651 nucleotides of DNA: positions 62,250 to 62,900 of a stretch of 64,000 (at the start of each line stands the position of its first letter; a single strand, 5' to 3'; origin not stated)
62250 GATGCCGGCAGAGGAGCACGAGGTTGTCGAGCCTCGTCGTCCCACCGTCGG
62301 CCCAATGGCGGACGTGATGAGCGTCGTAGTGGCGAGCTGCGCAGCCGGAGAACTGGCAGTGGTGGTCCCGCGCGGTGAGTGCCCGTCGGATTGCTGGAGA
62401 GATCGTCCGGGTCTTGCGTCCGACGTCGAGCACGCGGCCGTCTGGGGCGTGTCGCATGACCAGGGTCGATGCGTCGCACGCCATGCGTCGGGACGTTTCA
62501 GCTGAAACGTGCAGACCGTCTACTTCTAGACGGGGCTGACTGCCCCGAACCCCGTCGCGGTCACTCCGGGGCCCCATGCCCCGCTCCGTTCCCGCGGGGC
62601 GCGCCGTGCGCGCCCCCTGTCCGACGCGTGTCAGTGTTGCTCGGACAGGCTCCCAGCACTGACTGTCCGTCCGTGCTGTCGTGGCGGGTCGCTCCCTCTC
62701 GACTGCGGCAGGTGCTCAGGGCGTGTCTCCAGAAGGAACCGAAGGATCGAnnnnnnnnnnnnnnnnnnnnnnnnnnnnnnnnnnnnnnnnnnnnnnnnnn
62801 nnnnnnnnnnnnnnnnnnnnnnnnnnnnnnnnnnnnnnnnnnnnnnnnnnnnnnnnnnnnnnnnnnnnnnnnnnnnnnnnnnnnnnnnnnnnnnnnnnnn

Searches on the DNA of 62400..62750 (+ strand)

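Call 17: search_rna_families(source=window, start=62400, end=62750, threshold=evalue, max_evalue=10)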
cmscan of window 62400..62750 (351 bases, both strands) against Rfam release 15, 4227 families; matches with E-value up to 10: 0.
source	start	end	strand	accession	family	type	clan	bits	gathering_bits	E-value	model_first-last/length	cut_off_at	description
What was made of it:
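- On Any Rfam RNA family: No hit at E <= 10 around the 62526 unit (call 17).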

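Call 60: build_rna_model(alignment_id=A2)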
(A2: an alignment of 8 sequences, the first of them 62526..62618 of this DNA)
Model R1 built from alignment A2 (8 sequences, 105 columns); structure: RNAalifold consensus.
model positions 93; base pairs 27; branch points 2; effective number of sequences 1.11; information 0.614 bits per position. Calibrated on 0.2 Mb of random sequence (short: E-values are rough).
structure used (alignment columns):
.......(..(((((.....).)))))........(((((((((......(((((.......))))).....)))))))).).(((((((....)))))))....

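Call 61: search_with_rna_model(model_id=R1, sources=[window, L079, L080, L083, L084, L085, L086, L008, L001], max_evalue=10)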
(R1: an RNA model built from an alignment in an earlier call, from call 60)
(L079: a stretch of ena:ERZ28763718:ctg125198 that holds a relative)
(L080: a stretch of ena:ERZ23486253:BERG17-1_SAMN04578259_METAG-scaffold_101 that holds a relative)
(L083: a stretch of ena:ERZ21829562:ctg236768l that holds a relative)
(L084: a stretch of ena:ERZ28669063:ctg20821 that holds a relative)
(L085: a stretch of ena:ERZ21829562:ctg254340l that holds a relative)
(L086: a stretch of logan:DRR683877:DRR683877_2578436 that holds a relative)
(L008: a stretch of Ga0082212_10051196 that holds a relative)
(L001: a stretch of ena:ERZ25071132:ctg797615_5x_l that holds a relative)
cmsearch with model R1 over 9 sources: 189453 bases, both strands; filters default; matches with E-value up to 10: 29.
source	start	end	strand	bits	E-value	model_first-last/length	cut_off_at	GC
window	62526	62614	+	85.9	9.6e-10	1-93/93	no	0.8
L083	743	837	-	85.5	1.1e-09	1-93/93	no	0.77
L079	9938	10028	-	84.1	1.7e-09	1-93/93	no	0.82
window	55035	55128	+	81.5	3.8e-09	1-93/93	no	0.81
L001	4522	4615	+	81.5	3.8e-09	1-93/93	no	0.81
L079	9837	9927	-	80.6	5.1e-09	1-93/93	no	0.82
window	33699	33792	-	74.5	3.5e-08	1-93/93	no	0.81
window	26382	26472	-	72.8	6.2e-08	1-93/93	no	0.79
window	11188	11284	+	61.8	2e-06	1-93/93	no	0.7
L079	11971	12018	-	44.1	0.00054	1-93/93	no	0.83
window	38276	38361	-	28.1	0.086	1-93/93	no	0.69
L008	197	245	-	27.1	0.12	1-93/93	no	0.63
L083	228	271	-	22.2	0.56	1-93/93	no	0.8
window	46873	46949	+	21.6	0.67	1-93/93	no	0.75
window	38338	38394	+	21.6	0.69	1-93/93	no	0.79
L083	761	805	+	20.7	0.91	31-75/93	no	0.78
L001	4543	4664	-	17.2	2.7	1-93/93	no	0.77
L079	4260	4338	-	15.7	4.4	1-93/93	no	0.75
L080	5005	5091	-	15.3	5.1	1-93/93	no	0.72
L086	4191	4244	+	14.8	5.9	1-93/93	no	0.7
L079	17007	17095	-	14.3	6.9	1-93/93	no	0.74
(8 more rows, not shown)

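Call 83: search_with_rna_model(model_id=R1, sources=[L087], max_evalue=1)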
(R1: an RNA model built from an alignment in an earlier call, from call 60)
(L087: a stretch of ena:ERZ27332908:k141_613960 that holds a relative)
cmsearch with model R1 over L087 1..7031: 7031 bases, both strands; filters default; matches with E-value up to 1: 3.
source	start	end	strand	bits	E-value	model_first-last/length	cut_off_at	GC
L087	4129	4220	+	79.7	2.5e-10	1-93/93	no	0.76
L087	4316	4406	-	61.6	8e-08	1-93/93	no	0.79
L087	4135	4223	-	17.8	0.085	1-93/93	no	0.76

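Call 85: search_with_rna_model(model_id=R1, sources=[window, L079, L083, L087, L002], max_evalue=0.001, make_alignment=true)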
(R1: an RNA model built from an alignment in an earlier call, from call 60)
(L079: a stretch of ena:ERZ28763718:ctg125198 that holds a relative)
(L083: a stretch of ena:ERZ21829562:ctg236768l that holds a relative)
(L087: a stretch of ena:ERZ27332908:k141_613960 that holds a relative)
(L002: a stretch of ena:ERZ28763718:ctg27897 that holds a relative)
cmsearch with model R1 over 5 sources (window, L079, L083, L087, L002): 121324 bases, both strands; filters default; matches with E-value up to 0.001: 12.
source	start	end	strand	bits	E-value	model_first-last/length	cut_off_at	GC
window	62526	62614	+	85.9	6.2e-10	1-93/93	no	0.8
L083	743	837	-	85.5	7e-10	1-93/93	no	0.77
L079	9938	10028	-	84.1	1.1e-09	1-93/93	no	0.82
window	55035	55128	+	81.5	2.4e-09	1-93/93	no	0.81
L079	9837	9927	-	80.6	3.3e-09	1-93/93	no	0.82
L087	4129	4220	+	79.7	4.3e-09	1-93/93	no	0.76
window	33699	33792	-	74.5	2.3e-08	1-93/93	no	0.81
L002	3496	3588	+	73.1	3.6e-08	1-93/93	no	0.82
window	26382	26472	-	72.8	3.9e-08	1-93/93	no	0.79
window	11188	11284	+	61.8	1.3e-06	1-93/93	no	0.7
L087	4316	4406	-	61.6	1.4e-06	1-93/93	no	0.79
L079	11971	12018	-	44.1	0.00035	1-93/93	no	0.83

Alignment A3: 12 matches aligned to the model, 108 columns, each read 5' to 3' on its own strand. Consensus structure (alignment columns), stored with it:
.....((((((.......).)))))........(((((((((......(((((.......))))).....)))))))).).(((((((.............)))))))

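Call 90: search_with_rna_model(model_id=R1, sources=[L088, L089, L090, L091, L092, L093, L094, L095], max_evalue=1)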
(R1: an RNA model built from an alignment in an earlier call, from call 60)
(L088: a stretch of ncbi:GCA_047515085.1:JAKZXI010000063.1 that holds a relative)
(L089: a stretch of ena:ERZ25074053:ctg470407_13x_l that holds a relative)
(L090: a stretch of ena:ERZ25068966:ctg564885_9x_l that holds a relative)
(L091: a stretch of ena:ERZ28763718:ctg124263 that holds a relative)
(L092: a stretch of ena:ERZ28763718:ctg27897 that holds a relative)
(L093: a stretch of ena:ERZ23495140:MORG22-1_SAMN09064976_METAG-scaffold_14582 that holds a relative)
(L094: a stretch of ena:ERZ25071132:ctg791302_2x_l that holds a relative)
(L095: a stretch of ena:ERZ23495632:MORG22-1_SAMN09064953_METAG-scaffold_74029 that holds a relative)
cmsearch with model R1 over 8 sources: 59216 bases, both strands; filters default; matches with E-value up to 1: 15.
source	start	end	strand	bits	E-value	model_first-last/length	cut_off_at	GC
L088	3896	3990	-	86.9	2.2e-10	1-93/93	no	0.76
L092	3896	3990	-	86.9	2.2e-10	1-93/93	no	0.76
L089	3894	3990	-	61.8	6.3e-07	1-93/93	no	0.7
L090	3894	3990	-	61.8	6.3e-07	1-93/93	no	0.7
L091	3894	3990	-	61.8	6.3e-07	1-93/93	no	0.7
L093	3198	3294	-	61.8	6.3e-07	1-93/93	no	0.7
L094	2013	2109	-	61.8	6.3e-07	1-93/93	no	0.7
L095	1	65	-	49.5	3.1e-05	1-65/93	3'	0.68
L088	3845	3913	+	23.2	0.13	1-93/93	no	0.75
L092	3845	3913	+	23.2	0.13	1-93/93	no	0.75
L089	3917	3959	+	16.8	0.99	32-74/93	no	0.74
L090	3917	3959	+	16.8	0.99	32-74/93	no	0.74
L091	3917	3959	+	16.8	0.99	32-74/93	no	0.74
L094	2036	2078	+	16.8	0.99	32-74/93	no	0.74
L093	3221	3263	+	16.8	0.99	32-74/93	no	0.74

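Call 98: search_with_rna_model(model_id=R1, sources=[L096, L097, L098], max_evalue=1)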
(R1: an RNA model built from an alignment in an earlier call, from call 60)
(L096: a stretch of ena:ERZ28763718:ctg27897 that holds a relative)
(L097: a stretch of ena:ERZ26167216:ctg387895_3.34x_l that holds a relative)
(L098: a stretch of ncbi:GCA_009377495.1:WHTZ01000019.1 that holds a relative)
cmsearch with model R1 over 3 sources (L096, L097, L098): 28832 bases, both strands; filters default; matches with E-value up to 1: 6.
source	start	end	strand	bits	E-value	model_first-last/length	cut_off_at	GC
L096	3964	4052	-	84.5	2.3e-10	1-93/93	no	0.79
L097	3964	4052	-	84.5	2.3e-10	1-93/93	no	0.79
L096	1894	1984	-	74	6.4e-09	1-93/93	no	0.8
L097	1894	1984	-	74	6.4e-09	1-93/93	no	0.8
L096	3899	3980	+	18.8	0.25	1-93/93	no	0.71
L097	3899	3980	+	18.8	0.25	1-93/93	no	0.71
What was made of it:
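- A further copy about 0.5 kb past the window end (call 98).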

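Call 103: search_dna_similar(query=window:62526-62625:+, collection=plasmids, mode=distant, max_evalue=0.01, max_rows=10)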
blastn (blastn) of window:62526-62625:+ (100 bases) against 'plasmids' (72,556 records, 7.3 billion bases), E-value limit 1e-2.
No match.

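Call 107: search_with_rna_model(model_id=R1, sources=[L014, L015, L016, L017, L018, L019, L020, L021, L022, L023, L024, L025, L026, L027, L028, L029, L030, L031, L032, L033, L034, L035, L036, L037, L038, L039, L040, L041, L042, L043, L044, L045, L046, L047, L048, L049, L050, L051, L052, L053, L054, L055, L056, L057, L058, L059, L060, L061, L062, L063, L064, L065, L066, L067, L068, L069, L070, L071, L072, L073, L074, L075, L076, L077, L078], max_evalue=5)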
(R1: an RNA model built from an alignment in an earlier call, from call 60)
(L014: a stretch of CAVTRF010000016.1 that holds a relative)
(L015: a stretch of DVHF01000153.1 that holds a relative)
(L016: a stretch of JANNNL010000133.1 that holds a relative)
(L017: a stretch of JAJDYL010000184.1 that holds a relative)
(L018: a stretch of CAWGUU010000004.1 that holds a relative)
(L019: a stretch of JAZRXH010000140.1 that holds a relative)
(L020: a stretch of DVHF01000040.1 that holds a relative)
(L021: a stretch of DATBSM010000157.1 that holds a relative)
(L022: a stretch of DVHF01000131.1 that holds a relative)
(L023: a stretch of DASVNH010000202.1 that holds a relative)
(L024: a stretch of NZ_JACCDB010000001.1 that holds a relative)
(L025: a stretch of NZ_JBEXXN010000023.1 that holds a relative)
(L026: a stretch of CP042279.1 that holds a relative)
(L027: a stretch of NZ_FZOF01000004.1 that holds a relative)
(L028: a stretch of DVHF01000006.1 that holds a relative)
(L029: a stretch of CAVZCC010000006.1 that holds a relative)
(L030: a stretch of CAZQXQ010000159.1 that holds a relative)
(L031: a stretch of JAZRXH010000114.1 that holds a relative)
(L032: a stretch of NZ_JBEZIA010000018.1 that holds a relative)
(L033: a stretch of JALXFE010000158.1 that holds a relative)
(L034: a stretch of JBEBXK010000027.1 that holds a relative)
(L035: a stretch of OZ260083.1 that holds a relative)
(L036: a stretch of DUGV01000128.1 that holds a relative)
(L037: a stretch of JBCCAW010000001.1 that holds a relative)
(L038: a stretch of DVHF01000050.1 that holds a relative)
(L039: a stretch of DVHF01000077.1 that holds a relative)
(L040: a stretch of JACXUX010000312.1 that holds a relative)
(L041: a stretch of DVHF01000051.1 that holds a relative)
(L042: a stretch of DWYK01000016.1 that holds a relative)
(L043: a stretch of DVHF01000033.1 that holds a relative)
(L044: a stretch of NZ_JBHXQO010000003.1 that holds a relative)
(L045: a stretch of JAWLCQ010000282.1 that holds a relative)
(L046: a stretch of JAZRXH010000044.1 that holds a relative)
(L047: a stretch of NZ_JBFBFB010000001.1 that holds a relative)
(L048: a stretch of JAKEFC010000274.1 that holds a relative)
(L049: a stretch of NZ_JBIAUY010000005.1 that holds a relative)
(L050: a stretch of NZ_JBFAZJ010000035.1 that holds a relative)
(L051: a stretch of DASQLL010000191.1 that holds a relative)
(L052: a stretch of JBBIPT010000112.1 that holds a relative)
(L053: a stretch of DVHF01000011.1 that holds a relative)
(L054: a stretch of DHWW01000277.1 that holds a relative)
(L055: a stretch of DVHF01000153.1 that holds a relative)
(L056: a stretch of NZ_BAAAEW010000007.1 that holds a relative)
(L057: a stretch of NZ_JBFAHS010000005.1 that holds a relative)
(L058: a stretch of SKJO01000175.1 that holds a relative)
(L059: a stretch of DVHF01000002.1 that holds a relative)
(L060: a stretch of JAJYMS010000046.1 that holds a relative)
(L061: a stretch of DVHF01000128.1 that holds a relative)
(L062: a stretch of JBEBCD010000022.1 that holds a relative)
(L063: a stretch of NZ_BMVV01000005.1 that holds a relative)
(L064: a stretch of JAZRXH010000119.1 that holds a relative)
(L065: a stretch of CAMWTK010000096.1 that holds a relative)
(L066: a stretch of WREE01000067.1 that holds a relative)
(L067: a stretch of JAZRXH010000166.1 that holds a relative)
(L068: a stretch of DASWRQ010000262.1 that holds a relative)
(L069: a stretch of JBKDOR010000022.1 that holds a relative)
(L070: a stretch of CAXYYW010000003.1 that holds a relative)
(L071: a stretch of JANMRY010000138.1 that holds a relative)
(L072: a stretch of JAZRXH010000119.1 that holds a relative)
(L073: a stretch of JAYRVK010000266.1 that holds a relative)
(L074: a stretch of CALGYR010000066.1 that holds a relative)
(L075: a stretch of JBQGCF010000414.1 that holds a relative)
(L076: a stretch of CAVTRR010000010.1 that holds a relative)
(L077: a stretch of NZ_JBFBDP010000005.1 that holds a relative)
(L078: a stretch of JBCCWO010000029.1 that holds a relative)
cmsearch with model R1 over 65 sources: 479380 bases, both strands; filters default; matches with E-value up to 5: 19.
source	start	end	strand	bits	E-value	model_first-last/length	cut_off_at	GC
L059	7393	7456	-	30.2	0.11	1-93/93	no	0.73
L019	629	693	-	27.7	0.25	1-93/93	no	0.75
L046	5758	5818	+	24.5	0.69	1-93/93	no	0.69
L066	3038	3117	+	23.5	0.94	1-93/93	no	0.57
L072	406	467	+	23.1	1.1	1-93/93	no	0.73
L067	1339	1419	+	22.6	1.3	1-93/93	no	0.63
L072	4385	4465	+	21.9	1.6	1-93/93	no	0.59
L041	2780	2851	+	21.6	1.7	1-93/93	no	0.49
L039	1784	1855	+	21.1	2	1-93/93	no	0.49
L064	428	543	-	20.9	2.1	1-93/93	no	0.62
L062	6099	6179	-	20.9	2.1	1-93/93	no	0.79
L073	3015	3060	-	20.5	2.5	1-93/93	no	0.87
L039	4901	4972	+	20.3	2.6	1-93/93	no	0.5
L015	955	1026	+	20.3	2.6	1-93/93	no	0.5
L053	2774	2845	-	20.3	2.6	1-93/93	no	0.5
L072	7182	7245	+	19.1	3.8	1-93/93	no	0.58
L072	528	618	+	19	3.9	1-93/93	no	0.67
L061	6722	6793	-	18.9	4.1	1-93/93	no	0.5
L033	3749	3844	-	18.7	4.3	1-93/93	no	0.73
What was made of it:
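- Closest known: Multi-copy repeats found here in Clostridia MAGs. Different: The whole-unit covariance model scores them at only 19-30 bits, E 0.1-4 (call 107).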
